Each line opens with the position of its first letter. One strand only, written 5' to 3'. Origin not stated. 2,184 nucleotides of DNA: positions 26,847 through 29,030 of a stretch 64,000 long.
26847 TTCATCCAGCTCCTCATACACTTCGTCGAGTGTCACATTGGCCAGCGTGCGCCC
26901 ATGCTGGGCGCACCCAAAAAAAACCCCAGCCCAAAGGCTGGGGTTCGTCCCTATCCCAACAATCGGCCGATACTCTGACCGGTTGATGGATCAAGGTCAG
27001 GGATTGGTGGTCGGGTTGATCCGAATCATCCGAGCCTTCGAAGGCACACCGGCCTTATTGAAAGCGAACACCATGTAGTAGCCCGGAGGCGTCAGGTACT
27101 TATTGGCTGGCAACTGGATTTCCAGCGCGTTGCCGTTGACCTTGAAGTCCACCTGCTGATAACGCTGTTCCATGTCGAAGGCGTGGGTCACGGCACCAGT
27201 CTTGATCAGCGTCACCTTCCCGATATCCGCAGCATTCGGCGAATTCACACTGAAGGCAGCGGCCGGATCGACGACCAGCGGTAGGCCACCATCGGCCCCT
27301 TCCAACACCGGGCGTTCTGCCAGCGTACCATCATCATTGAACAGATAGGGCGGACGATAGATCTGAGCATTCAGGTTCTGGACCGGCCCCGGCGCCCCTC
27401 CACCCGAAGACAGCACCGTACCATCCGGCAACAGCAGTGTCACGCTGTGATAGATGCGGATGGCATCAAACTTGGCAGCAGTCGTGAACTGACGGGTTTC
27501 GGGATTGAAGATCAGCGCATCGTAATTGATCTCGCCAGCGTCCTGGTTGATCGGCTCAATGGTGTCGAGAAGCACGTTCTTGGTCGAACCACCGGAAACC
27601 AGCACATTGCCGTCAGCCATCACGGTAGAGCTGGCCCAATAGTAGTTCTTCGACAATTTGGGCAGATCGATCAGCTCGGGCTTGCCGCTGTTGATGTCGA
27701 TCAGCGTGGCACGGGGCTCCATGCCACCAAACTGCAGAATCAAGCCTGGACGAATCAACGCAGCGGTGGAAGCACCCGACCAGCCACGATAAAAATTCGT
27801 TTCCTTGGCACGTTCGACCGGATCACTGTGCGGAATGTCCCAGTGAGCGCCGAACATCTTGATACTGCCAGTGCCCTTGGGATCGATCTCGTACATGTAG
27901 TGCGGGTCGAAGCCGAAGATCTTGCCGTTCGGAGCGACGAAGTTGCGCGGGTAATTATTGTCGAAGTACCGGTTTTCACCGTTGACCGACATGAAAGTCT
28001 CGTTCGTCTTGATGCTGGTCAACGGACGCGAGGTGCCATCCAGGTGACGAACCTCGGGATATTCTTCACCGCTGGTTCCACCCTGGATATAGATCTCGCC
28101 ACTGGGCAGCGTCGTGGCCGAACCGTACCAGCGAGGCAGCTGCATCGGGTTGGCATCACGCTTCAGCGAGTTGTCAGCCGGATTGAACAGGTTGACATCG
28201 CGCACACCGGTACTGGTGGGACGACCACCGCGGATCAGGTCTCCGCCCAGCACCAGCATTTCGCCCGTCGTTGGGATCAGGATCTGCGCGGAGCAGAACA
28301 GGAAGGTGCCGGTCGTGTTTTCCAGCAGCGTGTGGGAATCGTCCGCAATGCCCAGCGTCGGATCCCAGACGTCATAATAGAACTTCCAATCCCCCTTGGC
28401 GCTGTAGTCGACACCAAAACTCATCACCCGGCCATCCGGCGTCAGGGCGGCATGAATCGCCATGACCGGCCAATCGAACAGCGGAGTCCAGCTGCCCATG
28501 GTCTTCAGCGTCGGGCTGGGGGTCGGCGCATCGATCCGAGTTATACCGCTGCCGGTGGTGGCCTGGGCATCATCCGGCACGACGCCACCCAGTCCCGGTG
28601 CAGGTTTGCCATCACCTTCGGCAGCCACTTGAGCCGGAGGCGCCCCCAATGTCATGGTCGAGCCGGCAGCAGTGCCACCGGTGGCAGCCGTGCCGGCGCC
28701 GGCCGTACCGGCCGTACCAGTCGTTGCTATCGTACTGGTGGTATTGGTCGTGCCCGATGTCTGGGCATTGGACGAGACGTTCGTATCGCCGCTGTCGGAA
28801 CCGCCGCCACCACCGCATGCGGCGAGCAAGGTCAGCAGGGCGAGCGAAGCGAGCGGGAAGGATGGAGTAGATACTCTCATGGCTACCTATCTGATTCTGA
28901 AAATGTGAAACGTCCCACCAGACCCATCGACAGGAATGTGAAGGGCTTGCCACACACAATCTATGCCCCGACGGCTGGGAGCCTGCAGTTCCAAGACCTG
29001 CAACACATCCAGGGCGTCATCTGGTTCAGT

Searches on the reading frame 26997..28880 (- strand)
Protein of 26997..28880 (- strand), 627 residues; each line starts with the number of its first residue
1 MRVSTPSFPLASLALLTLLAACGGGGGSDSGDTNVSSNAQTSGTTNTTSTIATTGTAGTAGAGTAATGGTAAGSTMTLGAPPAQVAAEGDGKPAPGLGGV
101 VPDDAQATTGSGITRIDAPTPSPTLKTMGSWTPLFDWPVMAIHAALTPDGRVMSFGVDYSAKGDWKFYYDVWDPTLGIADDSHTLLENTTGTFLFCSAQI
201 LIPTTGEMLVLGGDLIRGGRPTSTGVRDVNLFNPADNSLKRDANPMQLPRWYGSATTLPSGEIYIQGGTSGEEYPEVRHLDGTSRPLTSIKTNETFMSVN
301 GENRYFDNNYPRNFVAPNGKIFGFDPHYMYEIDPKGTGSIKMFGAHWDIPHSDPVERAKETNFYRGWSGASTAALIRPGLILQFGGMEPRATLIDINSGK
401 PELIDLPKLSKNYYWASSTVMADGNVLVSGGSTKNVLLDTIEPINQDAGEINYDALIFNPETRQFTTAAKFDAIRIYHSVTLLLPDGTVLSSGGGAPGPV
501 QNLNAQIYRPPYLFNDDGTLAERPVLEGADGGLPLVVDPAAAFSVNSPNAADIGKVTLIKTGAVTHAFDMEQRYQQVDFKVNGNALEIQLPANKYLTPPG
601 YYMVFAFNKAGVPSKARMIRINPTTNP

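Call 8: search_protein_families(library=pfam, proteins=[window:26997-28880:-], max_evalue=0.001)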
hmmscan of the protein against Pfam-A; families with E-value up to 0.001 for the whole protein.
window:26997-28880:- (627 aa): 4 families
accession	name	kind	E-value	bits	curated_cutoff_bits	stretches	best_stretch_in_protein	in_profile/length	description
PF09118.17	GO-like_E_set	-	6.2e-21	75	25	1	541-621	15-100/100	Galactose oxidase-like, Early set domain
PF07250.17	Glyoxal_oxid_N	-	7.7e-09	35.6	37.5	1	210-328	75-190/243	Glyoxal oxidase N-terminus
PF13964.12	Kelch_6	-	4.9e-06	26.8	25.3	0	416-470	4-45/50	Kelch motif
PF13418.12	Kelch_4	-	5.2e-06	26.7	21.6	0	249-271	1-23/49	Galactose oxidase, central domain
